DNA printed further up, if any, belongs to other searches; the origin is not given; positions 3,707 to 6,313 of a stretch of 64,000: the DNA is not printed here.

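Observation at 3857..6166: Secreted fusion of a PHP-family phosphoesterase domain with a BNR/Asp-box beta-propeller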

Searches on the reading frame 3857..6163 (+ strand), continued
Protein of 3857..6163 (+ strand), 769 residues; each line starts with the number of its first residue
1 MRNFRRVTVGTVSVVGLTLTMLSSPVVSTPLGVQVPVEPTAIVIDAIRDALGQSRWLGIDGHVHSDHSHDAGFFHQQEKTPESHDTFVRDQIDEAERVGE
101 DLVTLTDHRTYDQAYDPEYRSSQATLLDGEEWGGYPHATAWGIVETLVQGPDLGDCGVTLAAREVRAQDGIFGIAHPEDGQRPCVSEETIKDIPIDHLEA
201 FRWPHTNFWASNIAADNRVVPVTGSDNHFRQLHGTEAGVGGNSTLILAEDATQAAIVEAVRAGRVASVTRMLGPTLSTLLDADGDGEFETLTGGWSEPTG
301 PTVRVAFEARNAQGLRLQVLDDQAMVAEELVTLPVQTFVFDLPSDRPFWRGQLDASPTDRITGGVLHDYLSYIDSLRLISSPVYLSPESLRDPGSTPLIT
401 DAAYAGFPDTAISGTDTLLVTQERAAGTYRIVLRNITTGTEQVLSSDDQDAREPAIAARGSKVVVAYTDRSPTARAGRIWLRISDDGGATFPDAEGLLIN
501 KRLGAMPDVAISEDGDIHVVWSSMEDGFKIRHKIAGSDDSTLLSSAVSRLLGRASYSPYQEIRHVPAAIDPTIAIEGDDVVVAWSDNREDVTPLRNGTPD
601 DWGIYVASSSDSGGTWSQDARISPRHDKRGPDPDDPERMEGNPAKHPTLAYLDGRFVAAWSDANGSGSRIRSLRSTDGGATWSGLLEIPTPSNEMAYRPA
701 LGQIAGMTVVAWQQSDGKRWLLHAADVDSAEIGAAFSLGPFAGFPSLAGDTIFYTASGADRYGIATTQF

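Call 27: fold_search(model_id=the predicted structure, library=pdb)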
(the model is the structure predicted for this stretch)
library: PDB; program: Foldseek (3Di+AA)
matches with E <= 10: 1484; with E <= 0.001: 858
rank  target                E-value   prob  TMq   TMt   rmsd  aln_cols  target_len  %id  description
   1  4fj6_C                1.5e-11  1.00  0.27  0.38  15.8       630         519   12  Crystal structure of a glycoside hydrolase family 33, candidate sialidase (BDI_2946) from Parabacteroides distasonis A (released 2012-07-25)
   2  6mnj_A                4.2e-11  1.00  0.28  0.39  16.0       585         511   12  Hadza microbial sialidase Hz136 (released 2019-10-02)
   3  4fj6_B                6.4e-11  1.00  0.27  0.38  16.6       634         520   11  Crystal structure of a glycoside hydrolase family 33, candidate sialidase (BDI_2946) from Parabacteroides distasonis A (released 2012-07-25)
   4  4fj6_D                8.4e-11  1.00  0.27  0.38  16.6       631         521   11  Crystal structure of a glycoside hydrolase family 33, candidate sialidase (BDI_2946) from Parabacteroides distasonis A (released 2012-07-25)
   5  4fj6_A                1.1e-10  1.00  0.27  0.38  15.8       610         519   12  Crystal structure of a glycoside hydrolase family 33, candidate sialidase (BDI_2946) from Parabacteroides distasonis A (released 2012-07-25)
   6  6mrv_A                2.7e-10  1.00  0.28  0.38  16.5       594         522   11  Sialidase26 co-crystallized with DANA (released 2019-10-02)
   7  6mrx_D                2.8e-10  1.00  0.28  0.38  17.4       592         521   11  Sialidase26 apo (released 2019-10-02)
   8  3h6j                  3.3e-10  1.00  0.28  0.45   8.7       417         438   15  Crystal structure of a putative neuraminidase from Pseudomonas aeruginosa (released 2009-05-12)
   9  4bbw                  4.1e-10  1.00  0.25  0.35  17.2       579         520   12  The crystal structure of Sialidase VPI 5482 (BTSA) from Bacteroides thetaiotaomicron (released 2013-08-14)
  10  4yz2_A                4.8e-10  1.00  0.26  0.29  16.9       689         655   11  Crystal Structure of Streptococcus pneumoniae NanC, in complex with 2-deoxy-2,3-didehydro-N-acetylneuraminic acid. (released 2015-09-23)
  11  6myv_C                5.0e-10  1.00  0.27  0.37  16.9       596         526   11  Sialidase26 co-crystallized with DANA-Gc (released 2019-10-02)
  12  4yz3_A                6.2e-10  1.00  0.27  0.31  16.6       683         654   11  Crystal Structure of Streptococcus pneumoniae NanC, in complex with Oseltamivir. (released 2016-04-20)
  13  7qxo_A                7.3e-10  1.00  0.25  0.35  18.7       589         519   12  The structure of T. forsythia NanH (released 2022-12-07)
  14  4yz4_A                7.3e-10  1.00  0.27  0.30  17.0       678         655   10  Crystal Structure of Streptococcus pneumoniae NanC, in complex with N-Acetylneuraminic acid. (released 2015-09-23)
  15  5wfv_B                8.5e-10  1.00  0.25  0.53   8.6       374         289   11  Kelch domain of human Keap1 bound to Nrf2 ETGE peptide (released 2018-09-19)
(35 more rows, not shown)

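Call 28: search_dna_similar(query=window:3857-6163:+, collection=plasmids, mode=protein, max_evalue=0.001, max_rows=25)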
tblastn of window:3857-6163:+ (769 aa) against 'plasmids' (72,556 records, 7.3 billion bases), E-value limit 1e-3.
Records with a match: 1; places in all: 1; records where one place covers at least 80% of the query: 0.
Best place of each record, by identity: <60% 1.
By first word of the organism name: Hymenobacter 1.
By predicted mobility (MOB-suite, as given by PLSDB): non-mobilizable 1.
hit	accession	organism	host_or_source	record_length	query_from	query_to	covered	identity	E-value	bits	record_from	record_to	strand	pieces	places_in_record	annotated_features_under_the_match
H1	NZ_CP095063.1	Hymenobacter volaticus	single cell,air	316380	50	350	39%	24.5%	3e-6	59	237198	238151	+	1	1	CehA/McbA family metallohydrolase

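Call 37: search_protein_families(library=pfam, proteins=[P0031, P0036, P0037, P0040, P0049, P0033, P0022, P0053, P0071, P0100], max_evalue=0.01)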
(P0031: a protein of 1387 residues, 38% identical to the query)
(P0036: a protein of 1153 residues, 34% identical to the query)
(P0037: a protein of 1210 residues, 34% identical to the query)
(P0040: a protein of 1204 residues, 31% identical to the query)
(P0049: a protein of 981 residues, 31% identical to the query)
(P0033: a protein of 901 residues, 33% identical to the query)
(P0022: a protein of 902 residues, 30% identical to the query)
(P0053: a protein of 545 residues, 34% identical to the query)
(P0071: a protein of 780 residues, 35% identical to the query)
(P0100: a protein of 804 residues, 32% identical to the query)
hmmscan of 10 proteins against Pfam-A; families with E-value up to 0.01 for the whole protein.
P0031 (1387 aa): 6 families
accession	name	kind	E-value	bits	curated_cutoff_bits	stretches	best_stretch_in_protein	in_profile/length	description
PF04122.17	CW_binding_2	-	1.5e-44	150.8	24.9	3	1174-1270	1-72/73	Cell wall binding domain 2 (CWB2)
PF18911.6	PKD_4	-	1.5e-43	147.1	27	3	895-974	1-79/85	PKD domain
PF00801.26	PKD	-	5.8e-25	87.5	23.5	3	995-1063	11-79/80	PKD domain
PF13088.12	BNR_2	-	4.9e-10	39.7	31.4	1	635-769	85-203/277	BNR repeat-like domain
PF22352.2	K319L-like_PKD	-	0.00011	22.5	27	0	989-1065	1-84/84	K319L-like, PKD domain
PF02012.26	BNR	-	0.00028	20.9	27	0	701-711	1-11/12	BNR/Asp-box repeat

P0036 (1153 aa): 2 families
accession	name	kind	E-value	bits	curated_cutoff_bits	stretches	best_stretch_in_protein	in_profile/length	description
PF04122.17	CW_binding_2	-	2.2e-43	147.1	24.9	3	1057-1144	2-72/73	Cell wall binding domain 2 (CWB2)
PF13088.12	BNR_2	-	0.00022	21.1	31.4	0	638-723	17-103/277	BNR repeat-like domain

P0037 (1210 aa): 0 families

P0040 (1204 aa): 0 families

P0049 (981 aa): 1 family
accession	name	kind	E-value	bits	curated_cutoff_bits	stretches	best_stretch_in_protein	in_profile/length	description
PF18998.6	Flg_new_2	-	1.6e-14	54.1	23.6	2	61-116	15-72/73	Divergent InlB B-repeat domain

P0033 (901 aa): 2 families
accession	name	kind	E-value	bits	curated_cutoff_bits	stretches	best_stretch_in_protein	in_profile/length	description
PF13088.12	BNR_2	-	2.6e-06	27.4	31.4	1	62-199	77-209/277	BNR repeat-like domain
PF15892.11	BNR_4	-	0.00055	19.8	27.3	0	95-263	43-195/272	BNR repeat-containing family member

P0022 (902 aa): 1 family
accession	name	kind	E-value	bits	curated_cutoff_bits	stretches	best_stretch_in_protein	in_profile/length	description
PF18998.6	Flg_new_2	-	9.6e-06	25.9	23.6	1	65-116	15-70/73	Divergent InlB B-repeat domain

P0053 (545 aa): 0 families

P0071 (780 aa): 3 families
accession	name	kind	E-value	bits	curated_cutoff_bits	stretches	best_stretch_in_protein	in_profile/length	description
PF02811.25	PHP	-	9.6e-09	36.2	26.4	1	41-81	2-44/164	PHP domain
PF12228.14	DUF3604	-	0.0016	17.4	20.4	0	417-476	7-66/591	Protein of unknown function (DUF3604)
PF13263.12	PHP_C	-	0.0019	18.1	21.3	1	603-648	16-56/56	PHP-associated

P0100 (804 aa): 1 family
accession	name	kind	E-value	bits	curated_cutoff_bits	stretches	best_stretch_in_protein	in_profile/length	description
PF02811.25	PHP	-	3.2e-06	28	26.4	1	509-544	2-39/164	PHP domain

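Call 51: search_protein_families(library=pfam, alignment_id=A1, max_evalue=0.01)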
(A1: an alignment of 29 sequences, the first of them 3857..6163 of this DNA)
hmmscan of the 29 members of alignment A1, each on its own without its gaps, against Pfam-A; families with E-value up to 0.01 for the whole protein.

A. member 1, window:3857-6163:+ (769 aa): 2 families
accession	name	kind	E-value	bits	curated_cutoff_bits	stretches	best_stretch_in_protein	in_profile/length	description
PF13088.12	BNR_2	-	1.7e-05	24.8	31.4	1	602-683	18-151/277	BNR repeat-like domain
PF04616.20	Glyco_hydro_43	-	0.0078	16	32.2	0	594-634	85-125/288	Glycosyl hydrolases family 43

B. families by the number of members that match (of 29 scanned): 8 families
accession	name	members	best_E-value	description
PF13088.12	BNR_2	19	7.5e-12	BNR repeat-like domain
PF02012.26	BNR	12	8.4e-08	BNR/Asp-box repeat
PF18998.6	Flg_new_2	3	8.4e-10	Divergent InlB B-repeat domain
PF24316.1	Tli3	2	0.0019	T6SS Tli3 immunity protein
PF15892.11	BNR_4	1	0.0023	BNR repeat-containing family member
PF02811.25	PHP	1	0.0042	PHP domain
PF24793.1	GINT1_N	1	0.006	Glucosamine inositolphosphorylceramide transferase 1, N-terminal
PF04616.20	Glyco_hydro_43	1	0.0078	Glycosyl hydrolases family 43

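Call 52: search_protein_families(library=ncbifam, alignment_id=A1, max_evalue=0.001)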
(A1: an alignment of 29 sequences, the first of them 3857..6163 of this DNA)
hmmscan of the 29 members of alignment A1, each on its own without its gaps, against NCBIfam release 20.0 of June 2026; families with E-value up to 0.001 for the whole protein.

A. member 1, window:3857-6163:+ (769 aa): 1 family
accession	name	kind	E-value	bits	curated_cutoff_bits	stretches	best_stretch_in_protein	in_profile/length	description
NF038032.1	CehA_McbA_metalo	domain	1.5e-21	77.2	80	1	55-385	1-314/315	CehA/McbA family metallohydrolase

B. families by the number of members that match (of 29 scanned): 5 families
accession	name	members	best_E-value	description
NF038032.1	CehA_McbA_metalo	29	1e-36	CehA/McbA family metallohydrolase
NF040591.1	choice_anch_O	6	2.1e-08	choice-of-anchor O protein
TIGR04275.1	beta_prop_Msarc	2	5.5e-06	beta-propeller repeat protein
NF053835.1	PDIAV_lipo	2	9.8e-05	PDIAV motif-containing lipoprotein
NF033865.1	fusolisin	1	0.00022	fusolisin family autotransporter serine protease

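Call 54: search_protein_families(library=ncbifam, proteins=[P0013, P0014, P0017, P0019, P0026, P0031, P0018, P0012], max_evalue=0.01)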
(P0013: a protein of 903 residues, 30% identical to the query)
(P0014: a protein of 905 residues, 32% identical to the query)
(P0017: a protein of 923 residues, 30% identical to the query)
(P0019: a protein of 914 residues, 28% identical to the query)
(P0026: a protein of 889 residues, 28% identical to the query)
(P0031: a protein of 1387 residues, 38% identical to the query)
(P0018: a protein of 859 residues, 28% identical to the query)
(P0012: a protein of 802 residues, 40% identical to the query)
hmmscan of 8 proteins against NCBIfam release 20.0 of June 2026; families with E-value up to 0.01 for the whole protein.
P0013 (903 aa): 3 families
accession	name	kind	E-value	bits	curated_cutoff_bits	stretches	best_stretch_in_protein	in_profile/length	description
NF038032.1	CehA_McbA_metalo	domain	8.1e-29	101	80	1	50-339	2-265/315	CehA/McbA family metallohydrolase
NF053835.1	PDIAV_lipo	equivalog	9.8e-05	21.9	90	0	467-535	92-165/458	PDIAV motif-containing lipoprotein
NF040591.1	choice_anch_O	subfamily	0.0011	17.7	125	0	487-509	536-558/670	choice-of-anchor O protein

P0014 (905 aa): 5 families
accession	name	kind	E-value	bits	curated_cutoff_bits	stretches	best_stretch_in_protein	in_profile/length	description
NF038032.1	CehA_McbA_metalo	domain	5.1e-31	108.2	80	1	43-331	1-263/315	CehA/McbA family metallohydrolase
NF040591.1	choice_anch_O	subfamily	2.1e-08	33.3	125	0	608-671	4-64/670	choice-of-anchor O protein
NF053835.1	PDIAV_lipo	equivalog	0.0022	17.4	90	0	721-849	38-163/458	PDIAV motif-containing lipoprotein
NF045780.1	TrlF_fam_ATP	equivalog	0.0067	15.2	350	1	43-117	4-78/944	TrlF family AAA-like ATPase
NF038129.1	PEP_NF038129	equivalog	0.0081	16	65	0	873-901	165-193/194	NF038129 family PEP-CTERM protein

P0017 (923 aa): 2 families
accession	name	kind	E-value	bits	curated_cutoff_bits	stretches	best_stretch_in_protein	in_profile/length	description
NF038032.1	CehA_McbA_metalo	domain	1.2e-27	97.2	80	1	49-337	2-264/315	CehA/McbA family metallohydrolase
NF040591.1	choice_anch_O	subfamily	1.4e-05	23.9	125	0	486-508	536-558/670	choice-of-anchor O protein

P0019 (914 aa): 3 families
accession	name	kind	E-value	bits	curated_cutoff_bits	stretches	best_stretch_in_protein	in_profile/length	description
NF038032.1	CehA_McbA_metalo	domain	1.6e-30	106.6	80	1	47-331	2-263/315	CehA/McbA family metallohydrolase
NF040591.1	choice_anch_O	subfamily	3.5e-08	32.5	125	1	604-720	534-647/670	choice-of-anchor O protein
TIGR04275.1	beta_prop_Msarc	repeat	0.0077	16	85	0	668-675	21-28/40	beta-propeller repeat protein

P0026 (889 aa): 1 family
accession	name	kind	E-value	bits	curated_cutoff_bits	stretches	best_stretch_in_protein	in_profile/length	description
NF038032.1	CehA_McbA_metalo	domain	2.8e-26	92.7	80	1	47-401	2-314/315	CehA/McbA family metallohydrolase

P0031 (1387 aa): 5 families
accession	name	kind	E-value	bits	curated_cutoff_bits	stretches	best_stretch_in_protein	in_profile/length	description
NF038032.1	CehA_McbA_metalo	domain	5.5e-24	85.1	80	1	52-371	4-301/315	CehA/McbA family metallohydrolase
NF033435.1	S-layer_Clost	equivalog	3.4e-21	75.8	650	2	1076-1191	385-522/728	S-layer protein SlpA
NF038112.1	myxo_dep_M36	subfamily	9.2e-12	42.9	1500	1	819-1068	1204-1472/1604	myxosortase-dependent M36 family metallopeptidase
TIGR00864.1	PCC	subfamily_domain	5.6e-08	29.6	1861.4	1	858-1059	1272-1469/2700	polycystin cation channel protein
NF058578.1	CPR_pilus_PamR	equivalog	0.0087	14.9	300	0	1020-1065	186-238/297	pilus system RbmA-like protein PamR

P0018 (859 aa): 1 family
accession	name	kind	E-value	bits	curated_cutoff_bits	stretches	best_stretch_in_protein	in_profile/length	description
NF038032.1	CehA_McbA_metalo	domain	5.7e-27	94.9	80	1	66-372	1-285/315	CehA/McbA family metallohydrolase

P0012 (802 aa): 2 families
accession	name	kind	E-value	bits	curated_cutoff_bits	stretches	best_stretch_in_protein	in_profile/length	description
NF038032.1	CehA_McbA_metalo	domain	3e-23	82.7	80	1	55-397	2-314/315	CehA/McbA family metallohydrolase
NF045780.1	TrlF_fam_ATP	equivalog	0.003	16.3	350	1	52-117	2-60/944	TrlF family AAA-like ATPase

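Call 56: find_encoding_contigs(protein=P0005, flank=6000, max_places=1)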
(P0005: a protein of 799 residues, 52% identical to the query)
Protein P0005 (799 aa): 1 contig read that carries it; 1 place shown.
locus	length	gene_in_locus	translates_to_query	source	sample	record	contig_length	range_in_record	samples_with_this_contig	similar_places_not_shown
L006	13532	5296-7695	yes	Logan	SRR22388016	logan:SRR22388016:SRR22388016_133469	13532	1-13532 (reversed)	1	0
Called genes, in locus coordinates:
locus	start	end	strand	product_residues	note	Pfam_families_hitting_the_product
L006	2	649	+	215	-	?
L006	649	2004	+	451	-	PF01262:AlaDh_PNT_C (faint), PF07992:Pyr_redox_2, PF12831:FAD_oxidored (weak), PF13738:Pyr_redox_3 (faint), PF00070:Pyr_redox, PF02852:Pyr_redox_dim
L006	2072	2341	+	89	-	PF01402:RHH_1 (weak)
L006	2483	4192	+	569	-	-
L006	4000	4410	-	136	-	PF01243:PNPOx_N, PF12900:Pyridox_ox_2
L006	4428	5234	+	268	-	-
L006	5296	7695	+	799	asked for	PF02012:BNR (faint), PF13088:BNR_2 (faint)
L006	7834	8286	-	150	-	PF06271:RDD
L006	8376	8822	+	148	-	PF01047:MarR, PF12802:MarR_2, PF13463:HTH_27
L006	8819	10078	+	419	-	PF05977:MFS_3, PF07690:MFS_1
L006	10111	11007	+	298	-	-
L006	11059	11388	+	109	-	PF01022:HTH_5, PF12802:MarR_2, PF12840:HTH_20, PF01047:MarR (faint)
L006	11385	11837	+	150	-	PF08327:AHSA1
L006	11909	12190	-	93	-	PF08734:GYD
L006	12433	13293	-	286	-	PF00296:Bac_luciferase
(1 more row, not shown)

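Call 57: find_encoding_contigs(protein=P0014, flank=6000, max_places=1)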
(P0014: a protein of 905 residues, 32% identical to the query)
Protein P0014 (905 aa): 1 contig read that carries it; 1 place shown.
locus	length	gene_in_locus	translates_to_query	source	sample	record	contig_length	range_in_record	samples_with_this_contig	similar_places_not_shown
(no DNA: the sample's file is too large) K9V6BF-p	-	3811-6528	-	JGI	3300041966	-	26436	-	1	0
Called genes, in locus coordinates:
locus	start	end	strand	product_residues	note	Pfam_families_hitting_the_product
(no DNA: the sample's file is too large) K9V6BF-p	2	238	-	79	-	?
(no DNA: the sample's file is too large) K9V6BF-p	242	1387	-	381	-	PF08240:ADH_N, PF16912:Glu_dehyd_C (weak), PF00107:ADH_zinc_N, PF13602:ADH_zinc_N_2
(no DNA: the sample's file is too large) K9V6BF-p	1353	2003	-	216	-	PF06026:Rib_5-P_isom_A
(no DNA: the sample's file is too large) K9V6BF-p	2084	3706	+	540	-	PF05977:MFS_3, PF07690:MFS_1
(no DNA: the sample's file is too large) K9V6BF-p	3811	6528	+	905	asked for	PF13088:BNR_2 (faint)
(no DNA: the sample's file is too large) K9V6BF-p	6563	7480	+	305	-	PF00753:Lactamase_B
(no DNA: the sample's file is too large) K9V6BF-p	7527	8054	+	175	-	PF13577:SnoaL_4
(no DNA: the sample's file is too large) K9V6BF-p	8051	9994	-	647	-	PF12697:Abhydrolase_6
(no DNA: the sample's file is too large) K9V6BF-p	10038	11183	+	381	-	PF04909:Amidohydro_2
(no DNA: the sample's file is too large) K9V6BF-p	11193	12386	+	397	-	PF00067:p450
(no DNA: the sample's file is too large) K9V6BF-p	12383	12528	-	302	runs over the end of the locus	PF00106:adh_short, PF08659:KR, PF13561:adh_short_C2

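Call 58: find_encoding_contigs(protein=P0018, flank=6000, max_places=1)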
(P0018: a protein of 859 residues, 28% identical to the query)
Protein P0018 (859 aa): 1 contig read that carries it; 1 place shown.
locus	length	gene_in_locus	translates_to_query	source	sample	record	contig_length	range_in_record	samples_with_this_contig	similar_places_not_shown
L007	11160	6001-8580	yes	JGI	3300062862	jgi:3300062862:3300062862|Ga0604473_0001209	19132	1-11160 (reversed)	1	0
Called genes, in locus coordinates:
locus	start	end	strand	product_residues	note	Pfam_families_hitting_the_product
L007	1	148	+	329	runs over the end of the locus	PF00356:LacI, PF00532:Peripla_BP_1, PF13407:Peripla_BP_4, PF13377:Peripla_BP_3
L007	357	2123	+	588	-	PF01301:Glyco_hydro_35, PF13364:BetaGal_ABD2 (faint), PF21317:BetaGal_ABD_1, PF21467:BetaGal_gal-bd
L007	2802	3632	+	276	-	-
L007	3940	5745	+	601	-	PF09492:Pec_lyase (weak)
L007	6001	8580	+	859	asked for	-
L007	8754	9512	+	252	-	PF00702:Hydrolase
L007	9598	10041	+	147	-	PF00462:Glutaredoxin (weak)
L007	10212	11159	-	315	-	PF01120:Alpha_L_fucos, PF16757:Fucosidase_C (faint)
